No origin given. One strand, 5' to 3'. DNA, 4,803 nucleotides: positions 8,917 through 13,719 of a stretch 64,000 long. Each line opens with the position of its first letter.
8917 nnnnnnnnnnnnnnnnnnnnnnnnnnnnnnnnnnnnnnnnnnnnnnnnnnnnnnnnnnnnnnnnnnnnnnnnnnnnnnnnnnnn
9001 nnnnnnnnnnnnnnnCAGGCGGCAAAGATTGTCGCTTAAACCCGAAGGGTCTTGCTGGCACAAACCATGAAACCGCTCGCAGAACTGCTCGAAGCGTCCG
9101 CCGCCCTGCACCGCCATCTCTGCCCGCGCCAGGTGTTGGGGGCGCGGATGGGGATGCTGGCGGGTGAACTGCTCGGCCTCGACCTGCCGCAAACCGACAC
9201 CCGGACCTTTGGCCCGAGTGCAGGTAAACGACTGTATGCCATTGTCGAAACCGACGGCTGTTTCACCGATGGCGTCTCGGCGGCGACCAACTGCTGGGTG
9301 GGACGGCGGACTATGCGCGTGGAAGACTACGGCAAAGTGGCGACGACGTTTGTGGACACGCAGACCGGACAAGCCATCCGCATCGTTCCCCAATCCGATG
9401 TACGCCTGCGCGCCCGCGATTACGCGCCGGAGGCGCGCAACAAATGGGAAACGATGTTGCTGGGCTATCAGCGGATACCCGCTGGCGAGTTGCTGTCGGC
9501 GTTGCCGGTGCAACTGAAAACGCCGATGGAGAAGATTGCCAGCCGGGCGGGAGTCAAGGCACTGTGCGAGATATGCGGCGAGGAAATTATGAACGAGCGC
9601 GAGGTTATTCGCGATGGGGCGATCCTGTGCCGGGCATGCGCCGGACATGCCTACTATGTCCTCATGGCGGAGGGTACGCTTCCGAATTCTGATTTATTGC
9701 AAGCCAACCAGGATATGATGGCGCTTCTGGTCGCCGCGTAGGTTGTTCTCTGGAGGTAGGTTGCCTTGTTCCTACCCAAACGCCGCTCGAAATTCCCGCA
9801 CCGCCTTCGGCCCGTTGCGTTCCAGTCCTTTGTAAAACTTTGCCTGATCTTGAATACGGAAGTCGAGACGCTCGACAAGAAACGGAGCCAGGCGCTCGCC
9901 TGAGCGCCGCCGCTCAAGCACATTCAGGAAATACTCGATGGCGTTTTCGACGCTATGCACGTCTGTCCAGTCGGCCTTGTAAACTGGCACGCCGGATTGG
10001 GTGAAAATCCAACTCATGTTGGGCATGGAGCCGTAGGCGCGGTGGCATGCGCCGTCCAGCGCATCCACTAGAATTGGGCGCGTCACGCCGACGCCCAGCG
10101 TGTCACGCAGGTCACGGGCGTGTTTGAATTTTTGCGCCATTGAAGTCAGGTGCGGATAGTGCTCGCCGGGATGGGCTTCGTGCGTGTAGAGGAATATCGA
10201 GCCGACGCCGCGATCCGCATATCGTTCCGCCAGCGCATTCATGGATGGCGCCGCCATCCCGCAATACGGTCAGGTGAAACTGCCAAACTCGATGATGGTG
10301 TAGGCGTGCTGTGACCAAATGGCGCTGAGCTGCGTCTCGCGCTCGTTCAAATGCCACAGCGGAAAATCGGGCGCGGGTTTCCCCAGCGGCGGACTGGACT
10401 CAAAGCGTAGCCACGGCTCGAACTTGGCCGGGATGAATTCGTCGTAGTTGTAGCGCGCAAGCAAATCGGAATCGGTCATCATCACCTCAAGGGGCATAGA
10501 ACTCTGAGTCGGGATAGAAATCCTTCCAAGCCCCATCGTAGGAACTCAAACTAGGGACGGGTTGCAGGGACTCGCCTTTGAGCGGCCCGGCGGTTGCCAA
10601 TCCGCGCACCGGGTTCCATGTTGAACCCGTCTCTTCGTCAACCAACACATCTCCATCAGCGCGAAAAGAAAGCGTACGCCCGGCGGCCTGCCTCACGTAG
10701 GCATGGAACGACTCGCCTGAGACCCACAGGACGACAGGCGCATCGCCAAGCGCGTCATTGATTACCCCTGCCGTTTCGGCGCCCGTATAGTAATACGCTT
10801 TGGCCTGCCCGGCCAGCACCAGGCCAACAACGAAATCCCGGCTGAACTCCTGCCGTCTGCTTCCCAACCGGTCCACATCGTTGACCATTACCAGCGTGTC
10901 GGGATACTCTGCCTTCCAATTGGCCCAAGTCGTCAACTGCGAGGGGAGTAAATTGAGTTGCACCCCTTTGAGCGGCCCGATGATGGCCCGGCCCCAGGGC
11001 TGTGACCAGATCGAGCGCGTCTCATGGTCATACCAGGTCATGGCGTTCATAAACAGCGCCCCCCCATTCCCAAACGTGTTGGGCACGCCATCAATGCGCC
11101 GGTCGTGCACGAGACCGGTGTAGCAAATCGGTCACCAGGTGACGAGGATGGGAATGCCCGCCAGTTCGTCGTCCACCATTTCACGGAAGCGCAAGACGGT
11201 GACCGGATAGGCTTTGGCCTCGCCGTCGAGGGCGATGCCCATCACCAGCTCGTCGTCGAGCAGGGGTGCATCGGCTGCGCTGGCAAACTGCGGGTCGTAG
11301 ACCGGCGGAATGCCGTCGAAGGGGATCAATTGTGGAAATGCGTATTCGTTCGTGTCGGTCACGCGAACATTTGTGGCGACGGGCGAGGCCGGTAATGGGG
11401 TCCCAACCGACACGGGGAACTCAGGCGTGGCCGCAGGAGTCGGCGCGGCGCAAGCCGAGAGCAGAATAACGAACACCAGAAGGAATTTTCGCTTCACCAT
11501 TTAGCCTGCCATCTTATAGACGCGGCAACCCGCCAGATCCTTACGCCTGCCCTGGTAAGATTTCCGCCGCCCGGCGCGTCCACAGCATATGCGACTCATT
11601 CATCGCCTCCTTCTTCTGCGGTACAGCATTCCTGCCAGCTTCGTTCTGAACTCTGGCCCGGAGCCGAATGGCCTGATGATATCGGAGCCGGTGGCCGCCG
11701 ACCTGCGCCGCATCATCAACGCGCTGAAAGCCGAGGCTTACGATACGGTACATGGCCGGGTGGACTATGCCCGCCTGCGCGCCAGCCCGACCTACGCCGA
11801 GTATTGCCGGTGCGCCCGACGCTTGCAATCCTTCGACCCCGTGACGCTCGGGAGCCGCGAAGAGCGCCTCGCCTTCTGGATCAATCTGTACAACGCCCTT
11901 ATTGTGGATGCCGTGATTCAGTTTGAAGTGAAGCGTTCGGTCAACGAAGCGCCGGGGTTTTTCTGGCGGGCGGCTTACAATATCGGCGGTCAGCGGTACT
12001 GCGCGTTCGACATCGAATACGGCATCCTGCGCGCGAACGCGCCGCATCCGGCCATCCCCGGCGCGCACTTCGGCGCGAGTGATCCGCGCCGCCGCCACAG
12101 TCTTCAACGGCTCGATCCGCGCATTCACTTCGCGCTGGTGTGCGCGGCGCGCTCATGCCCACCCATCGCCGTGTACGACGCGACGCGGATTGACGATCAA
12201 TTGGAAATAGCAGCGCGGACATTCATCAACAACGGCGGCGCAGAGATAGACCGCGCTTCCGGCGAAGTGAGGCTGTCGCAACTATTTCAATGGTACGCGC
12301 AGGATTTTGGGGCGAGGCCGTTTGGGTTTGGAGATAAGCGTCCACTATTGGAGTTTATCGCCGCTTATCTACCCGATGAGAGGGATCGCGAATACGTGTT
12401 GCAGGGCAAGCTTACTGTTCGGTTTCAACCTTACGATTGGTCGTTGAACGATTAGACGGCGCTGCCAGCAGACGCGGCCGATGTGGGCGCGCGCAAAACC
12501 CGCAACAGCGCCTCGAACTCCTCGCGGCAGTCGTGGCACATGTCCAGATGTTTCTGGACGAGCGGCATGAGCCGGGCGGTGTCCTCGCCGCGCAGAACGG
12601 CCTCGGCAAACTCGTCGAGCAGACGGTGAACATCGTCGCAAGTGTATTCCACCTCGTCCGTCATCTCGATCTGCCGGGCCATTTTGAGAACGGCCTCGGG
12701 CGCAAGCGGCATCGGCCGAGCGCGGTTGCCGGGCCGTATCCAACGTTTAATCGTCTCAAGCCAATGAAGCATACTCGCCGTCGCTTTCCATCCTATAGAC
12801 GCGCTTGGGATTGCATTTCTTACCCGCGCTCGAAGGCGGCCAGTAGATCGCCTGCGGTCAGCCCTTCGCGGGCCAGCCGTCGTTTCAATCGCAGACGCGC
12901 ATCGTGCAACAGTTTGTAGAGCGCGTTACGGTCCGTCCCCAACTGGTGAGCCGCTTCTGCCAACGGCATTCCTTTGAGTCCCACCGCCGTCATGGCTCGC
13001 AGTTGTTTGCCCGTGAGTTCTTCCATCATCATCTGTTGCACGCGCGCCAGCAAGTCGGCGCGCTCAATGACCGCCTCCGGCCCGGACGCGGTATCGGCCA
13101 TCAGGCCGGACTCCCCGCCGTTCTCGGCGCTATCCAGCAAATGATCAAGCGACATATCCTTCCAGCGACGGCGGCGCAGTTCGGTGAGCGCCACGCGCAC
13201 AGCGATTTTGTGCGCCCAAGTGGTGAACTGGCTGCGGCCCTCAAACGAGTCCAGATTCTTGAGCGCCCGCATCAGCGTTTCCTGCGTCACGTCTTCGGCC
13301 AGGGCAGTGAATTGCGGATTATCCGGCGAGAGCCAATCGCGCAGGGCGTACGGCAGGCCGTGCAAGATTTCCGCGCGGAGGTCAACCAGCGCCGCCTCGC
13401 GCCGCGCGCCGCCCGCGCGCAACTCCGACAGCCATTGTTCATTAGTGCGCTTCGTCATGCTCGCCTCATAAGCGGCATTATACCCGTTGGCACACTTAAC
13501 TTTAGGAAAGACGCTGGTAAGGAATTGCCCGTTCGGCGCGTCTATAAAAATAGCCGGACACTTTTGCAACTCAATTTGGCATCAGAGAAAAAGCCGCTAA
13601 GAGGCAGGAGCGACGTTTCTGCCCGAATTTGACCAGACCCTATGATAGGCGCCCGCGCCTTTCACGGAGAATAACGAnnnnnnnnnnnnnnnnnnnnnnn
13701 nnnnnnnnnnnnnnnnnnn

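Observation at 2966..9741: Iodate-reductase-like operon (two cytochrome c peroxidases + Rieske + AioA/IdrA-family molybdoenzyme + FmdE-like) rather than a plain arsenite oxidase locus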

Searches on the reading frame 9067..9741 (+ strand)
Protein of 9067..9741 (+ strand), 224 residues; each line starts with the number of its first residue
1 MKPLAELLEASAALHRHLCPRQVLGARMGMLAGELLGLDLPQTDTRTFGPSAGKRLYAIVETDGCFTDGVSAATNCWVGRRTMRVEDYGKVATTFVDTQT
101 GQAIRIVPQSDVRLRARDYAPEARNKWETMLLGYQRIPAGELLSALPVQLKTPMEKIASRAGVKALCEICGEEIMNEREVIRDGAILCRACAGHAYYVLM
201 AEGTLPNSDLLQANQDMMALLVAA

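Call 8: search_protein_families(library=pfam, proteins=[window:9067-9741:+])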
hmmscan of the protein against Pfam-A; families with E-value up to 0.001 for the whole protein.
window:9067-9741:+ (224 aa): 2 families
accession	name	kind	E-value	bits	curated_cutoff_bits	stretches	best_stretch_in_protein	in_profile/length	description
PF02663.19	FmdE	-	1.8e-28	99.7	22.9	1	14-122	1-93/133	FmdE, Molybdenum formylmethanofuran dehydrogenase operon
PF01258.23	zf-dskA_traR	-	6.6e-10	39.3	24.9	1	167-197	6-36/36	Prokaryotic dksA/traR C4-type zinc finger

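Call 9: search_protein_families(library=ncbifam, proteins=[window:9067-9741:+])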
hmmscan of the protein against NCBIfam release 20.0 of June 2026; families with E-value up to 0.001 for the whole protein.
window:9067-9741:+ (224 aa): 1 family
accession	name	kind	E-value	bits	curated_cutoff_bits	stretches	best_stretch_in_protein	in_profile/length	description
TIGR02419.1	C4_traR_proteo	subfamily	0.00047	20.7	59.7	1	162-192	31-60/64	phage/conjugal plasmid C-4 type zinc finger protein, TraR family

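Call 68: search_solved_structures(query=window:9067-9738:+, max_evalue=0.01)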
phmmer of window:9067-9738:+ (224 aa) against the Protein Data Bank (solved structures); distinct sequences matched with E-value up to 0.01: 1.
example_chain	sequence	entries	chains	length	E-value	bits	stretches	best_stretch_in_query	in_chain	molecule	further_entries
2gvi_A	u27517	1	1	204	2.2e-09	40.6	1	13-189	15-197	conserved hypothetical protein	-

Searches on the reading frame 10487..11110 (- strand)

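Call 23: search_protein_families(library=pfam, proteins=[window:10487-11110:-])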
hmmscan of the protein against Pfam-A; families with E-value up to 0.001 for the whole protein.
window:10487-11110:- (207 aa): 1 family
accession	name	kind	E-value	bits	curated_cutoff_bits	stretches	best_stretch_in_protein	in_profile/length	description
PF11376.13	DUF3179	-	3.3e-35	122.4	27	2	3-92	75-156/292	Protein of unknown function (DUF3179)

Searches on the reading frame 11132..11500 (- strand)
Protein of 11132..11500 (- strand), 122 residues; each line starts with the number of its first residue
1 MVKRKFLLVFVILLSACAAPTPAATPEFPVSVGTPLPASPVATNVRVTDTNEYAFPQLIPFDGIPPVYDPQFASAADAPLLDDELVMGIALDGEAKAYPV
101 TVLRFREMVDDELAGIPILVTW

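Call 79: search_protein_families(library=pfam, proteins=[window:11132-11500:-], max_evalue=0.001)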
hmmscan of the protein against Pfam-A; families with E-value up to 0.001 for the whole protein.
window:11132-11500:- (122 aa): 1 family
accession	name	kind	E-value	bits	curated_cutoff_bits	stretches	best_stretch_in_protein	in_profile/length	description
PF11376.13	DUF3179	-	7.4e-16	58.9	27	1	62-122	2-64/292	Protein of unknown function (DUF3179)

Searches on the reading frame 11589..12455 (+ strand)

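Call 23: search_protein_families(library=pfam, proteins=[window:11589-12455:+])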
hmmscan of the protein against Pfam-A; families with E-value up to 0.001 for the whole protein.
window:11589-12455:+ (288 aa): 1 family
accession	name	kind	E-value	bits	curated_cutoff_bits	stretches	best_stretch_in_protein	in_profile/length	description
PF04784.19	DUF547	-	9.1e-38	129.5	27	1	89-213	5-125/125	Protein of unknown function, DUF547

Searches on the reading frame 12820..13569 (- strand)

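Call 79: search_protein_families(library=pfam, proteins=[window:12820-13569:-], max_evalue=0.001)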
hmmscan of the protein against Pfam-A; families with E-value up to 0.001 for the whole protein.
window:12820-13569:- (249 aa): 2 families
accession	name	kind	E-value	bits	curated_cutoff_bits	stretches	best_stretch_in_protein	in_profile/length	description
PF04542.20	Sigma70_r2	-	7.1e-13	48.6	24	1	89-136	21-70/71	Sigma-70 region 2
PF08281.18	Sigma70_r4_2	-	2.5e-05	24.3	25.7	1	180-228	6-54/54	Sigma-70, region 4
